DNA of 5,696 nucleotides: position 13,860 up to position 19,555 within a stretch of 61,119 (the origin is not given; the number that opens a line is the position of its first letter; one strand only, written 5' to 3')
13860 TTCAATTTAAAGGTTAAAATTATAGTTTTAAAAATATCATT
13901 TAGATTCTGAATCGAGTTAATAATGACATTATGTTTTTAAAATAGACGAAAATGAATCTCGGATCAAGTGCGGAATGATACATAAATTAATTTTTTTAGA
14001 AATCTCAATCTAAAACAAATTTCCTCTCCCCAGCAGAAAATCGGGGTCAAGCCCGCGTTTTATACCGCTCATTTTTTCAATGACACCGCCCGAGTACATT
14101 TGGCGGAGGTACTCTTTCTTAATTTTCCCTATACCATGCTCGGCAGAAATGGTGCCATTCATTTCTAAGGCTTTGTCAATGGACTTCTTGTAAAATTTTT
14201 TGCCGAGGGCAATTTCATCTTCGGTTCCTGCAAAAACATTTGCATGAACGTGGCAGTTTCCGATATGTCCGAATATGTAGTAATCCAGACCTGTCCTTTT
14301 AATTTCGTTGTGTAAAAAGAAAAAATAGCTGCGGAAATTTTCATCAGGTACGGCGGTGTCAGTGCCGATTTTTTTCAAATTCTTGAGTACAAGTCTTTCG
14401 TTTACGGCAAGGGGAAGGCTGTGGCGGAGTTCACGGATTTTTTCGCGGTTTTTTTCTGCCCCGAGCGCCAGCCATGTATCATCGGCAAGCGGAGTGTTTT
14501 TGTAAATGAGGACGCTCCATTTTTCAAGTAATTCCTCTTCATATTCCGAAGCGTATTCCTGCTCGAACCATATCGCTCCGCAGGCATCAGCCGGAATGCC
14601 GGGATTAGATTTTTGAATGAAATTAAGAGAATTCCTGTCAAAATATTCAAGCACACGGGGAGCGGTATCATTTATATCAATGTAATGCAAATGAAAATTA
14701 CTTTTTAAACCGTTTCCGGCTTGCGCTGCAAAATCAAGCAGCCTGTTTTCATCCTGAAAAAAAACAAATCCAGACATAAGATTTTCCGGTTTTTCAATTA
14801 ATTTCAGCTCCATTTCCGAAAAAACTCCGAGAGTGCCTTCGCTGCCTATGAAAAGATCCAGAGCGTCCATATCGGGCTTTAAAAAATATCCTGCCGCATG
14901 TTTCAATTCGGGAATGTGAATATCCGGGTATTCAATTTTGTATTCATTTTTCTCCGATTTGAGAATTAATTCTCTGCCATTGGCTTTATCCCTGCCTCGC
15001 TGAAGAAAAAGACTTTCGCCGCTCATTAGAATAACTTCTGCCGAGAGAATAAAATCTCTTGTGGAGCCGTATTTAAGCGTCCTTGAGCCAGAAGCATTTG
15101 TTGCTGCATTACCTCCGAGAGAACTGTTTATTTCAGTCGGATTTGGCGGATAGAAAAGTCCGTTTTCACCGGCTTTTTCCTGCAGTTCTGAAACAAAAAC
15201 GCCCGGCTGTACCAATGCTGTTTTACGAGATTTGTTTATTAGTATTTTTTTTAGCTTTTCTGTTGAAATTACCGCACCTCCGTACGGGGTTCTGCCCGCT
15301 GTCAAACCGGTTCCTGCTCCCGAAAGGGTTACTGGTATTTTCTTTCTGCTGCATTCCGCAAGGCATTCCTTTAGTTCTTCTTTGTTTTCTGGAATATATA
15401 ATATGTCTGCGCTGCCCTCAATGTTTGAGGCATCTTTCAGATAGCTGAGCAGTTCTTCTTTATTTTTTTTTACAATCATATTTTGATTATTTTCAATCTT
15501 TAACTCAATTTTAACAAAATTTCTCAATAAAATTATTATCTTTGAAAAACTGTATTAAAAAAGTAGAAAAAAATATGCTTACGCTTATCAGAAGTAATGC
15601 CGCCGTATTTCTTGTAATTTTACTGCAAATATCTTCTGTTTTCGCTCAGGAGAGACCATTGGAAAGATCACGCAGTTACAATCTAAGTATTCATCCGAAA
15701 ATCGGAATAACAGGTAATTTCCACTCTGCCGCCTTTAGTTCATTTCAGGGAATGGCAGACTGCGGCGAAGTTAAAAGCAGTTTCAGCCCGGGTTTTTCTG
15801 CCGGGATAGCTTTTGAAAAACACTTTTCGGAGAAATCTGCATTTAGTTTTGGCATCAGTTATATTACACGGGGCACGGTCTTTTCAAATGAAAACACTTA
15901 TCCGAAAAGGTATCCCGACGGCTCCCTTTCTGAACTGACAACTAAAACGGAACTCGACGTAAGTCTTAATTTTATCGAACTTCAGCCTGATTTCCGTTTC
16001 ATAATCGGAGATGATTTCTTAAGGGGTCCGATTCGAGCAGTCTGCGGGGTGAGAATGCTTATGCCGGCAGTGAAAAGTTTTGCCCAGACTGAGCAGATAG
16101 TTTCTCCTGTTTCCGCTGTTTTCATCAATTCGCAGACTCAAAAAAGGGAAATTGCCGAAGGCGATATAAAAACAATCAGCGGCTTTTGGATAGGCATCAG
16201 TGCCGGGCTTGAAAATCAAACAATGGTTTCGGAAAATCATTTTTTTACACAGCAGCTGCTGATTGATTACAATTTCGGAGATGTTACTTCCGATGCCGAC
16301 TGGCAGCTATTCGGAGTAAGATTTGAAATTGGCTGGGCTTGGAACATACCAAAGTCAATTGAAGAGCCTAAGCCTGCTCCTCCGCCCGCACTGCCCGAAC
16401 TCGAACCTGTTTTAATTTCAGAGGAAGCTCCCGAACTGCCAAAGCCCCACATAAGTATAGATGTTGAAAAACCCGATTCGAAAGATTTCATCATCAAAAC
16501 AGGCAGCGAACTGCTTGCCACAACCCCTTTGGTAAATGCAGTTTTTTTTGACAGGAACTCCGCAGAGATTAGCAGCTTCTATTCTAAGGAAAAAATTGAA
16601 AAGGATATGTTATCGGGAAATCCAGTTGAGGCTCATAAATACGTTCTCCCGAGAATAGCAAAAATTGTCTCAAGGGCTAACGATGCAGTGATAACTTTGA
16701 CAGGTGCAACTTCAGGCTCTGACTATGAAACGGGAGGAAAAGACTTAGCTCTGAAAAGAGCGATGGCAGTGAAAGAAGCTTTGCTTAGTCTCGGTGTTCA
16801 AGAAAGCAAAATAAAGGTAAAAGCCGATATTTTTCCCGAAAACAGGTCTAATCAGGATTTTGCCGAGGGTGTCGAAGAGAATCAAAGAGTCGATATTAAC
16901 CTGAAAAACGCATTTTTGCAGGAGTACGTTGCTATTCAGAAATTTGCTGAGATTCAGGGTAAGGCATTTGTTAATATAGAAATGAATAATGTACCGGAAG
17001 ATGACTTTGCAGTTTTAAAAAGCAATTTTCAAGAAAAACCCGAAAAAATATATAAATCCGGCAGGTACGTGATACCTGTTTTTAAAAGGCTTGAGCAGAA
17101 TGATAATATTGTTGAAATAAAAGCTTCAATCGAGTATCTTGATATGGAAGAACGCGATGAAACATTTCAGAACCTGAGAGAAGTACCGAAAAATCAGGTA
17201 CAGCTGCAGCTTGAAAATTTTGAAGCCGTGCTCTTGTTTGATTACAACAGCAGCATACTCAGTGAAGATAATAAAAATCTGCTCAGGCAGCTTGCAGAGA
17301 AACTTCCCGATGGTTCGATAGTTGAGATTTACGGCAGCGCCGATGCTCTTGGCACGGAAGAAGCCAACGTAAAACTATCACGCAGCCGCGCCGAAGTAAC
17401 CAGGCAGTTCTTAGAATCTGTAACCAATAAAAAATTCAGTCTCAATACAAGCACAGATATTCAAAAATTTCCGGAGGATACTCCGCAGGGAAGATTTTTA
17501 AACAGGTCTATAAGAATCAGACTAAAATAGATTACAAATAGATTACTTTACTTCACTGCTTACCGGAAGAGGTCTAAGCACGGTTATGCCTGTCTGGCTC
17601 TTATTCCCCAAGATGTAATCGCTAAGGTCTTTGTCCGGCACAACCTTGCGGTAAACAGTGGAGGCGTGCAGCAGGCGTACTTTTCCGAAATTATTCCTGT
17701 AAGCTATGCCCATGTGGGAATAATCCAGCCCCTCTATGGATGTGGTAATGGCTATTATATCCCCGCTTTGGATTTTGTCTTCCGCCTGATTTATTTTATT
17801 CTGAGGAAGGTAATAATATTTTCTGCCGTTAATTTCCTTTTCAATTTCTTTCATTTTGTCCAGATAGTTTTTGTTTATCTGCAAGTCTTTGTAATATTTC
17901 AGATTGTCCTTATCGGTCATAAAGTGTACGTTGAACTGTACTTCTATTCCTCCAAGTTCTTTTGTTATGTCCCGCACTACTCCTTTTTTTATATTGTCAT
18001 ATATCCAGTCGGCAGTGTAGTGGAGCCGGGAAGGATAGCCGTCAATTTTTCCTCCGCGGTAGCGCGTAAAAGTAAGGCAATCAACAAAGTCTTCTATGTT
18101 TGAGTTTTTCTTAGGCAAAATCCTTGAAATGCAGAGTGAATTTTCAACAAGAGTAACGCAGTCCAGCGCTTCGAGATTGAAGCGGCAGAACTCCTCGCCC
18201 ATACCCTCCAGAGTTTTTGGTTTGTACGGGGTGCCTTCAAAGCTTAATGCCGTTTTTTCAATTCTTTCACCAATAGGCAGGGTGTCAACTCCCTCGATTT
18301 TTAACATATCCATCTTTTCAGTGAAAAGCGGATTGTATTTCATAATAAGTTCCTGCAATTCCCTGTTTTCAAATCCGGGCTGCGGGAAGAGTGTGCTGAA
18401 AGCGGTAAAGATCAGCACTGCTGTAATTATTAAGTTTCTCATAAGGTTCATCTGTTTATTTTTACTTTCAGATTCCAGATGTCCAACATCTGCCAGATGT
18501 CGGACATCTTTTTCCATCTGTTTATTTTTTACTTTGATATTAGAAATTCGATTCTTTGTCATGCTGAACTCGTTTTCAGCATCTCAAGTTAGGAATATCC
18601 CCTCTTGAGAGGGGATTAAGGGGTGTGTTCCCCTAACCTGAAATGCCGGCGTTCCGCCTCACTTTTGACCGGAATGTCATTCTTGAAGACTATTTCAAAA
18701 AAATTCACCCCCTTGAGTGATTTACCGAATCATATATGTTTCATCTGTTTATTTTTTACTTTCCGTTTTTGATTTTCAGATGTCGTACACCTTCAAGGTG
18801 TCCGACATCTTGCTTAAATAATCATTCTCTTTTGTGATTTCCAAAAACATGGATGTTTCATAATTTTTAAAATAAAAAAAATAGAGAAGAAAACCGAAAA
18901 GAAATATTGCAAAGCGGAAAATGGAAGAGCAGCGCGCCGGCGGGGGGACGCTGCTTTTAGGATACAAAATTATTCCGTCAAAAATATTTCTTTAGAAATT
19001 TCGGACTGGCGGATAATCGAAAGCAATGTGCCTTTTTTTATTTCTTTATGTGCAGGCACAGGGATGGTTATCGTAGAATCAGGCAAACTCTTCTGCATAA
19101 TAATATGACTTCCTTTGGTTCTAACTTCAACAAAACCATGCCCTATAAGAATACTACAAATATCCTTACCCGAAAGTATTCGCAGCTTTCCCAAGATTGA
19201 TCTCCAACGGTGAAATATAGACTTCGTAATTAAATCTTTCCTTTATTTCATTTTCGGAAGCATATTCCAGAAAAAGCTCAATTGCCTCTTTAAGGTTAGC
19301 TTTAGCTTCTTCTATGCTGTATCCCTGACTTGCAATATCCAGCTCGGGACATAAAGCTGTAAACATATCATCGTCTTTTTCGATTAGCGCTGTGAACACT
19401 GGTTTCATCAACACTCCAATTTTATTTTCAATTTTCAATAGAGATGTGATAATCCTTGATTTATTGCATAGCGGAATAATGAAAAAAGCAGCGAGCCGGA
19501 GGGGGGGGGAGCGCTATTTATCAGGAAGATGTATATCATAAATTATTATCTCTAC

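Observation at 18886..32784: Integron-like cassette array: 16 toxin-antitoxin modules plus other small cassettes, each bounded by one of two conserved repeat families, with no recombinase in the window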

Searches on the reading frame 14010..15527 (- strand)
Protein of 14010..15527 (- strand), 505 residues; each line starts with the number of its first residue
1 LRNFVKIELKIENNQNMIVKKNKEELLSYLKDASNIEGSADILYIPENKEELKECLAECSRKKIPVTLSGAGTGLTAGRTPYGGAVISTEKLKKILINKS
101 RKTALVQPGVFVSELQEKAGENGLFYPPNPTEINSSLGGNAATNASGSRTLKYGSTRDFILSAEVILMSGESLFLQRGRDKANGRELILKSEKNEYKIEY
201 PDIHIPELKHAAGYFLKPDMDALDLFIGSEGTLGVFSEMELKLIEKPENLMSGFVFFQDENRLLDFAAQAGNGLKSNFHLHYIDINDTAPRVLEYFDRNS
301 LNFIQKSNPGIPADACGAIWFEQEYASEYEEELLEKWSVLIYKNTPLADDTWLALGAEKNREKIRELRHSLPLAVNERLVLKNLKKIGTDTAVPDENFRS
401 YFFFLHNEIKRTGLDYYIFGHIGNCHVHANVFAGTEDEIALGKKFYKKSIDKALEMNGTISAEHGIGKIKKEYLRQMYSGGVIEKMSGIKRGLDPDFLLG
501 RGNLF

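Call 21: search_protein_families(library=pfam, max_evalue=0.0001, proteins=[window:14010-15527:-])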
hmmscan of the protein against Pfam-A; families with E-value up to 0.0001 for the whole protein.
window:14010-15527:- (505 aa): 2 families
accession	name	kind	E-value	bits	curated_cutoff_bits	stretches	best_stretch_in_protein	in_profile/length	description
PF01565.28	FAD_binding_4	-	2.5e-30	105.5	26.4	1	41-171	2-134/139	FAD binding domain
PF02913.24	FAD-oxidase_C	-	1.1e-26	94.5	21.2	1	289-503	31-247/248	FAD linked oxidases, C-terminal domain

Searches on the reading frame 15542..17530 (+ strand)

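Call 21: search_protein_families(library=pfam, max_evalue=0.0001, proteins=[window:15542-17530:+])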
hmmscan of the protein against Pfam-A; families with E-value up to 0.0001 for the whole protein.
window:15542-17530:+ (662 aa): 2 families
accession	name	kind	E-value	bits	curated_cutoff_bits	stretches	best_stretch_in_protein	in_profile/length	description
PF00691.25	OmpA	-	8.5e-17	61.8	27.2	2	565-626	1-66/98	OmpA family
PF13568.12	OMP_b-brl_2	-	8.1e-08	33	27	1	34-146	1-90/175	Outer membrane protein beta-barrel domain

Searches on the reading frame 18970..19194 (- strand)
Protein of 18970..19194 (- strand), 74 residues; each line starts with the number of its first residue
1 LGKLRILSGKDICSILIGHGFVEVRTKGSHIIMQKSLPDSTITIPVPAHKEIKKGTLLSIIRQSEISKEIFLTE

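Call 10: search_protein_families(library=pfam, max_evalue=0.01, proteins=[window:18970-19194:-])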
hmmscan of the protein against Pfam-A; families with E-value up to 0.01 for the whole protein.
window:18970-19194:- (74 aa): 1 family
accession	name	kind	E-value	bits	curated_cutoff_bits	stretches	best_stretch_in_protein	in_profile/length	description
PF07927.17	HicA_toxin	-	4.3e-18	65.6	27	1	9-66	1-58/58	HicA toxin of bacterial toxin-antitoxin,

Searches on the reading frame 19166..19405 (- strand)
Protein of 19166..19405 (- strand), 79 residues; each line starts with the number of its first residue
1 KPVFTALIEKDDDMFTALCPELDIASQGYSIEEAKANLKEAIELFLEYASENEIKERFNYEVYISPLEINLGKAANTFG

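Call 10: search_protein_families(library=pfam, max_evalue=0.01, proteins=[window:19166-19405:-])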
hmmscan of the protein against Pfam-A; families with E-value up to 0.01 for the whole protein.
window:19166-19405:- (79 aa): 2 families
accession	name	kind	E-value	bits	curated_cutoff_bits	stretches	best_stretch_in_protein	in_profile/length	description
PF15919.11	HicB_lk_antitox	-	0.0032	18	27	1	5-53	2-52/123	HicB_like antitoxin of bacterial toxin-antitoxin system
PF24113.1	DUF7387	-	0.0036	18.1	27.9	1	7-51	16-59/85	Family of unknown function (DUF7387)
